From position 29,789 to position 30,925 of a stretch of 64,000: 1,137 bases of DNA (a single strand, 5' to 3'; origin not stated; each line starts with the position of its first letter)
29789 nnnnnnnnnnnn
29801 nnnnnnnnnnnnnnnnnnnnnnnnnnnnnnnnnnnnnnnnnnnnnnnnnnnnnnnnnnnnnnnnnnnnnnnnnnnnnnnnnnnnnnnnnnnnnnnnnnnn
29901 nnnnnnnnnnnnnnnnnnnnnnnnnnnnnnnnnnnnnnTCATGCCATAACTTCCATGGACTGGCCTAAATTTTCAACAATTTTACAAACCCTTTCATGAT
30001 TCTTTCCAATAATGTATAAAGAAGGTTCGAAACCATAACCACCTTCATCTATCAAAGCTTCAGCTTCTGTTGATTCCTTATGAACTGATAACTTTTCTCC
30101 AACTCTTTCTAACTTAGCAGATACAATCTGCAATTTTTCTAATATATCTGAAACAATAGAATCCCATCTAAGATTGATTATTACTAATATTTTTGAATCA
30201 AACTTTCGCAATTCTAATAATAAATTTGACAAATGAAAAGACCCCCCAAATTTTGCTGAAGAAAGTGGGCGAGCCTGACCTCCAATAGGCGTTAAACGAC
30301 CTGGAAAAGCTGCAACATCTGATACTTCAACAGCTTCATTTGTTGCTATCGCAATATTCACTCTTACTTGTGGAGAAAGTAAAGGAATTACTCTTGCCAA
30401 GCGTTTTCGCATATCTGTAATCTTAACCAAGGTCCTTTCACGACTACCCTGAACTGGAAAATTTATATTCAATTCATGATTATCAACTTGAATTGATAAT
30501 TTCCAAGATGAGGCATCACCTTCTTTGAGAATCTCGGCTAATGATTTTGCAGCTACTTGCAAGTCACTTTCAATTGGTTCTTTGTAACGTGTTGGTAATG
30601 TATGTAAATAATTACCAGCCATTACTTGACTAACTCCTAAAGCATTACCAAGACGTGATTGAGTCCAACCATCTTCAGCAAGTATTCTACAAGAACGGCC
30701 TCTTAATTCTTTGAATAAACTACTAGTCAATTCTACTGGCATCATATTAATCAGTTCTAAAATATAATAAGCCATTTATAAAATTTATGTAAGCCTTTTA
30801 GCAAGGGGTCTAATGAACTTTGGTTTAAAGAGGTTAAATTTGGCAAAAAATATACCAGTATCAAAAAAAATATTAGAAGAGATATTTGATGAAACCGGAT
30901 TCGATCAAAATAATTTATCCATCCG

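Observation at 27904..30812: ThiR (HTH+ThiN) regulator, SSS-family transporter operon, convergent with thiamine pyrophosphokinase: a compact thiamine salvage module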

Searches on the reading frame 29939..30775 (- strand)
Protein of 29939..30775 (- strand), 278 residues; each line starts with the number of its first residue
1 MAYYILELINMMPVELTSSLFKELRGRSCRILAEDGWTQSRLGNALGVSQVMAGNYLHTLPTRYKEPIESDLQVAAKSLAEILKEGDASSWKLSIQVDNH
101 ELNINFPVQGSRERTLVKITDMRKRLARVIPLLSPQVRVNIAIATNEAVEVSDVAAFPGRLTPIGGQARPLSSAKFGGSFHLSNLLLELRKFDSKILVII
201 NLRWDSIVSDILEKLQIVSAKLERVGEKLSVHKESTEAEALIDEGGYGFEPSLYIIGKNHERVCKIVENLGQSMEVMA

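Call 3: search_protein_families(library=pfam, proteins=[window:29939-30775:-], max_evalue=0.01)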
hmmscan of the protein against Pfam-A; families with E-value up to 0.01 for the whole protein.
window:29939-30775:- (278 aa): 1 family
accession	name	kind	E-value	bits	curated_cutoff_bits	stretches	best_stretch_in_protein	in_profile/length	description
PF10120.14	ThiN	-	2.6e-28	99.2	25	1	132-268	17-164/165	Thiamine-phosphate synthase ThiN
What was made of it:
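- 29939..30745 (-): thiR: 268-aa HTH + ThiN regulator (the longest ORF runs to 30775, but the true start is Met11). PF10120 scores 99 bits (call 3).
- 29972..30382 (-): ThiN-like ligand-binding domain (Pfam match), with conserved PGR and FGGSxH motifs. PF10120 (call 3).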

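Call 4: search_protein_families(library=ncbifam, proteins=[window:29939-30775:-], max_evalue=0.01)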
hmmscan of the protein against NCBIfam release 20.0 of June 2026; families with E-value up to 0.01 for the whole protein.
window:29939-30775:- (278 aa): 1 family
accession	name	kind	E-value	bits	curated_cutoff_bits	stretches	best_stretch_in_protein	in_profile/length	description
NF006346.0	PRK08573.1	equivalog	5.3e-12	45.2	528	1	115-233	279-395/450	bifunctional hydroxymethylpyrimidine kinase/phosphomethylpyrimidine kinase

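Call 8: find_homologous_proteins(query=window:29939-30775:-)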
Query window:29939-30775:- (278 aa): 128 proteins with E <= 0.001 among 1855 candidates; the best 120 are listed.
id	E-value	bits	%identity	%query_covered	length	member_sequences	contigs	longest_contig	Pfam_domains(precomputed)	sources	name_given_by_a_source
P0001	2.7e-175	599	100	100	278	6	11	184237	PF10120.15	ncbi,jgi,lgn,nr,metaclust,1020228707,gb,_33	ncbi:MAG: hypothetical protein CXT75_00170 [Methanobacteriota archaeon]|jgi:predicted fused transcri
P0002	4.1e-152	523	87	100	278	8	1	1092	PF10120.15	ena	-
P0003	3.3e-149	514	87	100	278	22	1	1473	PF10120.15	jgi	-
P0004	1.3e-147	508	87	96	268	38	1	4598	PF10120.15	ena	-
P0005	1.7e-147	508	87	96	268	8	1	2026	PF10120.15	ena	-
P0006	1.4e-146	505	86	96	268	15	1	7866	PF10120.15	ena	-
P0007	5.7e-145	500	85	96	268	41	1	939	PF10120.15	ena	-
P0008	1.8e-144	498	85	96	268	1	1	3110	PF10120.15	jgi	jgi:predicted fused transcriptional regulator/phosphomethylpyrimidine kinase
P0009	1.8e-143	495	85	96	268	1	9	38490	PF10120.15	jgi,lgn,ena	jgi:predicted fused transcriptional regulator/phosphomethylpyrimidine kinase/predicted transcription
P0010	6.4e-143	493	85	96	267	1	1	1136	PF10120.15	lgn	-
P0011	8.8e-143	493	85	96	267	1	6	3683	PF10120.15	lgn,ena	-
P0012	3.0e-123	429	73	96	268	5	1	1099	PF10120.15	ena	-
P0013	6.2e-122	424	72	96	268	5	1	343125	PF10120.15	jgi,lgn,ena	-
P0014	5.5e-120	418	71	96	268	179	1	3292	PF10120.15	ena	-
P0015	2.7e-118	412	71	96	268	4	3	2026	PF10120.15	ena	-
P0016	5.7e-118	411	72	96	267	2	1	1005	PF10120.15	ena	-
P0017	5.4e-117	408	71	96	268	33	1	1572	PF10120.15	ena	-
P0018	1.0e-116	407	71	96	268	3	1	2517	PF10120.15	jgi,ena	jgi:predicted fused transcriptional regulator/phosphomethylpyrimidine kinase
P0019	2.7e-116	406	71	96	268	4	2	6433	PF10120.15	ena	-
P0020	2.9e-116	406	70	96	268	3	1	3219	PF10120.15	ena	-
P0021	4.7e-116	405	69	96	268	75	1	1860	PF10120.15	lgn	-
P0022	5.6e-116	405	71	96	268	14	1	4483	PF10120.15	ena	-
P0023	2.7e-115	403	68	96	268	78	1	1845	PF10120.15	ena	-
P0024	6.7e-115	401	69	96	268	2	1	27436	PF10120.15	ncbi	-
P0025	3.4e-114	399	70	96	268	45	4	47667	PF10120.15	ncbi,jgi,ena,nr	ncbi:MAG TPA: thiamine-phosphate synthase family protein [Candidatus Poseidoniia archaeon]|jgi:predi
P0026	3.7e-114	399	69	96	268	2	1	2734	PF10120.15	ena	-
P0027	3.9e-114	399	68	96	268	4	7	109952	PF10120.15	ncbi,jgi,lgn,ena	-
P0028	7.4e-114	398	68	96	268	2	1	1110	PF10120.15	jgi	-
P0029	2.1e-113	396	68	96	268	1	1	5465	PF10120.15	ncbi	-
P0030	2.7e-113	396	68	96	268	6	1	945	PF10120.15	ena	-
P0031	2.9e-113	396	68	96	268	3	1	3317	PF10120.15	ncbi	-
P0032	3.9e-113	395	68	96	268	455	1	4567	PF10120.15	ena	-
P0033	4.1e-113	395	68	96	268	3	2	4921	PF10120.15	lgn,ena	-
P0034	5.4e-113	395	68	96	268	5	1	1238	PF10120.15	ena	-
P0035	5.9e-113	395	69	96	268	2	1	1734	PF10120.15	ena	-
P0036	7.4e-113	395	69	96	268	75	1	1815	PF10120.15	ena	-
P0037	1.3e-112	394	68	96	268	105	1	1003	PF10120.15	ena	-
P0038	2.0e-112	393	67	96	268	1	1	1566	PF10120.15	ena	-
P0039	1.3e-111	390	67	96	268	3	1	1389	PF10120.15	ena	-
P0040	2.6e-111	389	70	96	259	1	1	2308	PF10120.15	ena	-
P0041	1.2e-110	387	64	97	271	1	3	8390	PF10120.15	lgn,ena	-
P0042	6.3e-110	385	66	96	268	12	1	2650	PF10120.15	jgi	-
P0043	9.1e-110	384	66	96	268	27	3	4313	PF10120.15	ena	-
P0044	1.3e-109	384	66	96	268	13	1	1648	PF10120.15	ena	-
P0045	8.7e-109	381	67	96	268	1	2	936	PF10120.15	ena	-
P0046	1.6e-108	380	67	96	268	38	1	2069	PF10120.15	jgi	-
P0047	2.4e-108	380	67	96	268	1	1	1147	PF10120.15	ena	-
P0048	2.8e-108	380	66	96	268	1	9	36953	PF10120.15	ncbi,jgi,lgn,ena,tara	tara:strand:- start:649 stop:1455 length:807 start_codon:yes stop_codon:yes gene_type:complete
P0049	4.1e-108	379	65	96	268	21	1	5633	PF10120.15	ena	-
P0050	6.1e-108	378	64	97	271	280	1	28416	PF10120.15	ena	-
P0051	1.0e-107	378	66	96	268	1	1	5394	PF10120.15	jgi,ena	-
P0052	1.1e-107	378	65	96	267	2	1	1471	PF10120.15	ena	-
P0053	2.1e-107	377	66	96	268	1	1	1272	PF10120.15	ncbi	-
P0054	3.0e-107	376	66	96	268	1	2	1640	PF10120.15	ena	-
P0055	3.4e-107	376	65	96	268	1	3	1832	PF10120.15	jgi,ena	-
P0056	3.5e-107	376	66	96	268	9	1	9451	PF10120.15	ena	-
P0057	4.9e-107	376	66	96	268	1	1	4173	PF10120.15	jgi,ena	jgi:predicted fused transcriptional regulator/phosphomethylpyrimidine kinase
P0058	5.5e-107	375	66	96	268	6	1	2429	PF10120.15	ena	-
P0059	1.9e-106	374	65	96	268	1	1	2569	PF10120.15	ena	-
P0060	2.0e-106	373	66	96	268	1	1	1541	PF10120.15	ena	-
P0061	3.1e-106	373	64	96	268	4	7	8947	PF10120.15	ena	-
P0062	6.1e-106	372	66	96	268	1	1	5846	PF10120.15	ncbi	-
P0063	6.3e-106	372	64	96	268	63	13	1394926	PF10120.15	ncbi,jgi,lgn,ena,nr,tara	ncbi:MAG: hypothetical protein CMA74_03060 [Euryarchaeota archaeon]|jgi:predicted fused transcriptio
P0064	8.6e-106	371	66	96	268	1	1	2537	PF10120.15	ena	-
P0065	1.2e-105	371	66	96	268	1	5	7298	PF10120.15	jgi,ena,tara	tara:strand:- start:92 stop:898 length:807 start_codon:yes stop_codon:yes gene_type:complete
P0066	2.3e-105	370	65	96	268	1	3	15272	PF10120.15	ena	-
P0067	3.1e-105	370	65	96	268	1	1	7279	PF10120.15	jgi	-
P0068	4.3e-105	369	65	96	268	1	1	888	PF10120.15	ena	-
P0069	4.4e-105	369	65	96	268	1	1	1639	PF10120.15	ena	-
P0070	6.0e-105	369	66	96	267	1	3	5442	PF10120.15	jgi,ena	-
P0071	6.8e-105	368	64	96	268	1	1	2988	PF10120.15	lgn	-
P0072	7.2e-105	368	63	96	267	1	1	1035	PF10120.15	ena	-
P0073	9.8e-105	368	64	96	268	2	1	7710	PF10120.15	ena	-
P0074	1.0e-104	368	63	96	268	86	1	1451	PF10120.15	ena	-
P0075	1.2e-104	368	64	96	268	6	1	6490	PF10120.15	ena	-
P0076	1.5e-104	367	65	96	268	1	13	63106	PF10120.15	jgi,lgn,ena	-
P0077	1.6e-104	367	65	96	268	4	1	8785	PF10120.15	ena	-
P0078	2.2e-104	367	65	96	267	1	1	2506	PF10120.15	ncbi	-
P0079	2.6e-104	367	64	96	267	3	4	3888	PF10120.15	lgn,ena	-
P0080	2.9e-104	366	65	96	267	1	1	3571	PF10120.15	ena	-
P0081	3.1e-104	366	64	96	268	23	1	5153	PF10120.15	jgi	-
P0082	3.1e-104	366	65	96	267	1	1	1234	PF10120.15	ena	-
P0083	3.1e-104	366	65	96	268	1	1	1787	PF10120.15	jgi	-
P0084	4.0e-104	366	63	96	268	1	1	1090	PF10120.15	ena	-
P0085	5.9e-104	365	62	96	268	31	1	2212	PF10120.15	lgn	-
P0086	7.9e-104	365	65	96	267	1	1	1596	PF10120.15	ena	-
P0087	1.1e-103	365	64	96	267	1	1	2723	PF10120.15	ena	-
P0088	9.3e-103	361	64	96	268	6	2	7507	PF10120.15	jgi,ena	-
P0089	1.9e-102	360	64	96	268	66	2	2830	PF10120.15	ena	-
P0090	1.9e-102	360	63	96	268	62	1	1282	PF10120.15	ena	-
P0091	3.5e-102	360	63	96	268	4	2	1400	PF10120.15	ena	-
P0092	5.9e-102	359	62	96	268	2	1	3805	PF10120.15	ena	-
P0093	1.6e-101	357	63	96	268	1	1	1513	PF10120.15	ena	-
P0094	7.0e-101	355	63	96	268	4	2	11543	PF10120.15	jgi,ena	-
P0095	1.1e-99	351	61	96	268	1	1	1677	PF10120.15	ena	-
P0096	2.4e-99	350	62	96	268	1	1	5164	PF10120.15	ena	-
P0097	2.7e-98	347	61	96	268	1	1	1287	PF10120.15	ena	-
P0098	3.3e-98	347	82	71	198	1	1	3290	PF10120.15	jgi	-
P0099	7.4e-95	336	59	96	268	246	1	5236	PF10120.15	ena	-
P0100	5.5e-92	326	58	96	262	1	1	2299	PF10120.15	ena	-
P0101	6.3e-91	323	62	89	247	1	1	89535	PF10120.15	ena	-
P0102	4.4e-89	317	64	82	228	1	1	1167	PF10120.15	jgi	-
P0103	2.7e-88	314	60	96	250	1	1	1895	PF10120.15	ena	-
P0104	6.7e-88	313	66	82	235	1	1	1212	PF10120.15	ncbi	-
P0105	3.0e-82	294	62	82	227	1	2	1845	PF10120.15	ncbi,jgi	-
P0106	4.0e-81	291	61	82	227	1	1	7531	PF10120.15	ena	-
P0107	1.7e-78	282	75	64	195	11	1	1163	PF10120.15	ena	-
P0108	9.3e-70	253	69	63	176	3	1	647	PF10120.15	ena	-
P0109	5.2e-69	251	49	91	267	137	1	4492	PF10120.15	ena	-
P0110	6.3e-69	251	70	60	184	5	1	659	PF10120.15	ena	-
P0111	1.8e-68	249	49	91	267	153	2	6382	PF10120.15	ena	-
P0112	4.8e-64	235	66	60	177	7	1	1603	PF10120.15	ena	-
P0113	5.1e-61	225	64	58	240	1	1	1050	PF10120.15,PF03803.22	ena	-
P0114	3.2e-58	216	61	62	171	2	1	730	PF10120.15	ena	-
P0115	4.5e-58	215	65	56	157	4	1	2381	PF10120.15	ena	-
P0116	7.9e-55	204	66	53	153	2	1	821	PF10120.15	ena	-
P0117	4.7e-53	199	62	56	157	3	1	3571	PF10120.15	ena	-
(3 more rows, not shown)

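Call 16: search_solved_structures(query=window:29939-30775:-, max_evalue=1, show_alignments=3)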
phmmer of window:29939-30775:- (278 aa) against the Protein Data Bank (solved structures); distinct sequences matched with E-value up to 1: 3.
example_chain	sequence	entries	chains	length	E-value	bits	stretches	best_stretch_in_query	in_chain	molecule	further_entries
2php_A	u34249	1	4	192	4.1e-08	36.5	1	131-270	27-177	Uncharacterized protein MJ0236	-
2pb9_A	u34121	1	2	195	5e-05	26.4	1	127-216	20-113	Phosphomethylpyrimidine kinase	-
3knz_A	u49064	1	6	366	0.16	15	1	77-143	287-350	Putative sugar binding protein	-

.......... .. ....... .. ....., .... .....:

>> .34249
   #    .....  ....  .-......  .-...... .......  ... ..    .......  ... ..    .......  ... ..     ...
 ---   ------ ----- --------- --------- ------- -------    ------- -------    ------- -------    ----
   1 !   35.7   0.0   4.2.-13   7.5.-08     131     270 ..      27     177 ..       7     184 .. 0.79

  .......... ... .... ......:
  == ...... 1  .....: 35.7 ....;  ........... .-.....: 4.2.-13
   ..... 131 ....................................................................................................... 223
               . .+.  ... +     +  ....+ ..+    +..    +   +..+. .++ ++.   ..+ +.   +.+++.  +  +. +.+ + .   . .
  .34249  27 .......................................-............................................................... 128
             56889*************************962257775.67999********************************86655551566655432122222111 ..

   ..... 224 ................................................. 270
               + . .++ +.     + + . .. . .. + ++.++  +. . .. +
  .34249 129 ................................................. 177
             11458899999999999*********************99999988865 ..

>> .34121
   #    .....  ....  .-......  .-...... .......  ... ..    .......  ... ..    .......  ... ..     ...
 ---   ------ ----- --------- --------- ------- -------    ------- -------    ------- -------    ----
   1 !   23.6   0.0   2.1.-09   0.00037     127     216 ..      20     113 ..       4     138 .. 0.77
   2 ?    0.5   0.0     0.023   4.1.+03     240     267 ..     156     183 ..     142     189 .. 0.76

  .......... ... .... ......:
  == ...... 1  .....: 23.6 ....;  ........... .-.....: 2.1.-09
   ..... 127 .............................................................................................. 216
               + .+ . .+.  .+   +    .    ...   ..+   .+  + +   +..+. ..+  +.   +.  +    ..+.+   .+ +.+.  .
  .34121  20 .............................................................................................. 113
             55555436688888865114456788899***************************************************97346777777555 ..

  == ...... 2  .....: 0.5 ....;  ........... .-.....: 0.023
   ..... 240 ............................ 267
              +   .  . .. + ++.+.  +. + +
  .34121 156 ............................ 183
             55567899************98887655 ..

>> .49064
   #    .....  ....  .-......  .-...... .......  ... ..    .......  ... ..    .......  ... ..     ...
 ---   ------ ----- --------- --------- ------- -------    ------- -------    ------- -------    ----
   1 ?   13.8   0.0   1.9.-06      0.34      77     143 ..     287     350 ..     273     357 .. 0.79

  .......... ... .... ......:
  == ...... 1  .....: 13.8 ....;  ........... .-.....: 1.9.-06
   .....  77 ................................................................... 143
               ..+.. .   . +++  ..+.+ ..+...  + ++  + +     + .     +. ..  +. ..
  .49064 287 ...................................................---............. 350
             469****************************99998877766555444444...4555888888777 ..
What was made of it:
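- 29972..30382 (-): PDB 2PHP E=4e-8 and 2PB9 E=5e-5 (call 16).
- On ThiR (HTH-ThiN thiamine regulator): The only observation is that there is no indel relative to ThiDN in the helix after the His (call 16).
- There is no indel relative to the catalytic ThiDN domains of M. jannaschii and P. furiosus in the helix after the His (call 16).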

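Call 22: find_related_loci(query=A1, collection=genome_contigs, flank=10000)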
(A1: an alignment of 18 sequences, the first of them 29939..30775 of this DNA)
Query A1 (278 aa) in genome_contigs; peptide patterns used: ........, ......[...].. (x = any residue, [..] = any of these).
88 stretches matched a pattern; 37 encode a relative of the query (tblastn E <= 1e-3); 37 distinct loci.
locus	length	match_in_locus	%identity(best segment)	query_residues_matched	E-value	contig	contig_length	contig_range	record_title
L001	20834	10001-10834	87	1-278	1e-163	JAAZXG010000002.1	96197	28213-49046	MAG: Methanobacteriota archaeon isolate bin11p NODE_2_length_96197_cov_17.555553, whole genome shotgun sequence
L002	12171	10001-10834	85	1-278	3e-161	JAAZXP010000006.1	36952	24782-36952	MAG: Methanobacteriota archaeon isolate bin133s NODE_6_length_36952_cov_5.589181, whole genome shotgun sequence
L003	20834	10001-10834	85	1-278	4e-160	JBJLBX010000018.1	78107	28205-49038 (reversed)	MAG: Candidatus Poseidoniales archaeon isolate LRMED-002 MGIII-CG-Epi1-LRMED-002-C289, whole genome shotgun sequence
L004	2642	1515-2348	70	1-278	2e-136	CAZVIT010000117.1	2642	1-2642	MAG TPA_asm: uncultured archaeon isolate SRP077602_co3_35 genome assembly, contig: NODE_96180_length_2642_cov_20.783147,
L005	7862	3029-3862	71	1-278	2e-128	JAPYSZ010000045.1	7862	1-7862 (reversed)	MAG: Candidatus Poseidoniia archaeon isolate PW5.metabat2.36_sub PW5_9549_length_7862_cov_31.599462, whole genome shotgu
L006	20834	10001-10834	71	1-278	6e-128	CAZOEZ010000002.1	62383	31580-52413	MAG TPA_asm: uncultured archaeon isolate SRP260945_co1_51 genome assembly, contig: NODE_527_length_62383_cov_25.992203,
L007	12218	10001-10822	69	5-278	2e-127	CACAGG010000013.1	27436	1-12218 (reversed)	uncultured marine group III euryarchaeote isolate AG-343-J07 genome assembly, contig: AG-343-J07_NODE_13, whole genome s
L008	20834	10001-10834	69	1-278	1e-127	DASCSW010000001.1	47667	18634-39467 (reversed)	MAG TPA_asm: Candidatus Poseidoniia archaeon isolate Ts_MAG_4 NODE_1_length_47667_cov_2.563687, whole genome shotgun seq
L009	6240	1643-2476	69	1-278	3e-127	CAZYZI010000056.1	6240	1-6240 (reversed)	MAG TPA_asm: uncultured archaeon isolate SRP200020_co5_110 genome assembly, contig: NODE_19638_length_6240_cov_23.103476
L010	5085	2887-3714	69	3-278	1e-126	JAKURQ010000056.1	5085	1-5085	MAG: Candidatus Poseidoniia archaeon isolate ALOHA_A2.5_59 A2.5-MGIII-7_56, whole genome shotgun sequence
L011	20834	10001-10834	66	1-278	7e-123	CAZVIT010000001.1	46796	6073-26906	MAG TPA_asm: uncultured archaeon isolate SRP077602_co3_35 genome assembly, contig: NODE_640_length_46796_cov_10.061958,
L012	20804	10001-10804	67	11-278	1e-122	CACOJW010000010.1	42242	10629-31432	MAG: uncultured marine group III euryarchaeote isolate AH-321-L02 genome assembly, contig: AH-321-L02_NODE_10, whole gen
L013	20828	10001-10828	67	3-278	6e-122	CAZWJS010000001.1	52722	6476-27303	MAG TPA_asm: uncultured archaeon isolate SRP077602_co4_180 genome assembly, contig: NODE_886_length_52722_cov_12.276606,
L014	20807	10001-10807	67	10-278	3e-121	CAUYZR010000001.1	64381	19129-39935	MAG: Candidatus Thalassarchaeaceae archaeon isolate CB11b_AW.22 genome assembly, contig: Ga0310124_10000066, whole genom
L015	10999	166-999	64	1-278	2e-120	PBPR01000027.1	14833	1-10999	MAG: Methanobacteriota archaeon isolate RS352 16221, whole genome shotgun sequence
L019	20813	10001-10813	63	8-278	1e-116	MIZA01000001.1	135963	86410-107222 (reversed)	MAG: Marine Group III euryarchaeote CG-Epi1 CG-Epi1-C1, whole genome shotgun sequence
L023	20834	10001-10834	62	1-278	1e-109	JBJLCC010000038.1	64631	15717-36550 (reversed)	MAG: Candidatus Poseidoniales archaeon isolate LRMED-008 MGIII-CG-Epi1-LRMED-008-C44, whole genome shotgun sequence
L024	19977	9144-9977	59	1-278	1e-108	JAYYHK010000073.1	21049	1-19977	MAG: Thermoplasmatota archaeon isolate DS_MAG13 DS_MAG13_0073, whole genome shotgun sequence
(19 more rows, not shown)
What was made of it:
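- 29939..30745 (-): 37 genome loci are nearly all MGIII/Poseidoniia (call 22).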
